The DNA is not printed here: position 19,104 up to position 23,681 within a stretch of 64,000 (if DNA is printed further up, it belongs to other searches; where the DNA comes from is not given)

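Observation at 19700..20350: Tandem 27-aa repeats in the C-terminal part of the J-like tail tip protein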

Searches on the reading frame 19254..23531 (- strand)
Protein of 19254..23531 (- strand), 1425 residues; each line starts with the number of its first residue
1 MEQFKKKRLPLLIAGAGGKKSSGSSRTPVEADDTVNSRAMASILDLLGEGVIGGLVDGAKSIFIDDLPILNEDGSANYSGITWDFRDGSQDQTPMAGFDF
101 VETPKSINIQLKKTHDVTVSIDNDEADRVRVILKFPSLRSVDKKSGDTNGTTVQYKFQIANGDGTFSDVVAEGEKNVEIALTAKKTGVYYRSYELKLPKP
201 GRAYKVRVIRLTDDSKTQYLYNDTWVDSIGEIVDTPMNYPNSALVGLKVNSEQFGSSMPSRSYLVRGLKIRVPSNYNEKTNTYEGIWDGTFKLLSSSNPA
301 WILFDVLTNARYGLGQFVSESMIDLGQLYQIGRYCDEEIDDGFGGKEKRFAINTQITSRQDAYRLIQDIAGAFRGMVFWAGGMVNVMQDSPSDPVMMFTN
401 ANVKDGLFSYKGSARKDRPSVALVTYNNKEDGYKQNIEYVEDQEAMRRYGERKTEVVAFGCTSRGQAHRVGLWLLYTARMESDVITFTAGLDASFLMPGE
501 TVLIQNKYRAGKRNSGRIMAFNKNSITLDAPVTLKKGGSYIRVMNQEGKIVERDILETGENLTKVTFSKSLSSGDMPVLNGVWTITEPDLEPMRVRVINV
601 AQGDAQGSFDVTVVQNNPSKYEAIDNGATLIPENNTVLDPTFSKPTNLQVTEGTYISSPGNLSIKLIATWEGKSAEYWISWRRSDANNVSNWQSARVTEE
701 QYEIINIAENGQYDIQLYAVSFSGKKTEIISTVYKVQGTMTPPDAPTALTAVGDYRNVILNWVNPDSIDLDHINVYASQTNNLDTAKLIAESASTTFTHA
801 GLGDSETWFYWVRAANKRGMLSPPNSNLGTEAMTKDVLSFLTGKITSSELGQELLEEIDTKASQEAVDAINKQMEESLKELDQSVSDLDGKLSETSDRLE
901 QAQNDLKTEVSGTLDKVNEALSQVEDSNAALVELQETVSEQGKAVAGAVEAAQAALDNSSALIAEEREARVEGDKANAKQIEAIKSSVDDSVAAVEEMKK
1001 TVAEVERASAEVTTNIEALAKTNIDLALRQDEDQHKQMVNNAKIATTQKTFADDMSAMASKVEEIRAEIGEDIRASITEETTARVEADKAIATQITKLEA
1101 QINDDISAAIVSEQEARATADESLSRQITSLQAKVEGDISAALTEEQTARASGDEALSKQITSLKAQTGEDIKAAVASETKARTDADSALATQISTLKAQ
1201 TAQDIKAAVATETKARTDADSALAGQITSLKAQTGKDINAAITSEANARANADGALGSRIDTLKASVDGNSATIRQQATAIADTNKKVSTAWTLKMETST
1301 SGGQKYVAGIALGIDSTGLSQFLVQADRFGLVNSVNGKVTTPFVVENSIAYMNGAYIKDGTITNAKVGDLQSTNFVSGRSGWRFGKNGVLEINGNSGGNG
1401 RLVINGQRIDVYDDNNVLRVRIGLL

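Call 6: search_protein_families(library=pfam, proteins=[window:19254-23531:-], max_evalue=0.01)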
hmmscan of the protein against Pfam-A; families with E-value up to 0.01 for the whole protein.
window:19254-23531:- (1425 aa): 6 families
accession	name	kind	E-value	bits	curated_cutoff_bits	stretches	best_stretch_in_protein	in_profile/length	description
PF09327.17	Phage_Tail_Tip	-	1.9e-41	141.5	22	1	1273-1407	1-138/139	Bacteriophage tail tip fiber protein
PF13550.12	Phage-tail_3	-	3.4e-34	118.5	23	1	357-520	1-161/164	Putative phage tail protein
PF24801.1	FNIII-A_GpJ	-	2.8e-30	105.5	27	1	101-235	1-126/126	Tip attachment protein J,FNIII-A domain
PF00041.27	fn3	-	0.00012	22.7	25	0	744-822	1-78/84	Fibronectin type III domain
PF07464.16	ApoLp-III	-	0.00022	21.8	36.3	1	848-937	5-95/146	Apolipophorin-III precursor (apoLp-III)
PF04513.17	Baculo_PEP_C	-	0.0045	17.5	38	1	864-934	37-111/140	Baculovirus polyhedron envelope protein, PEP, C terminus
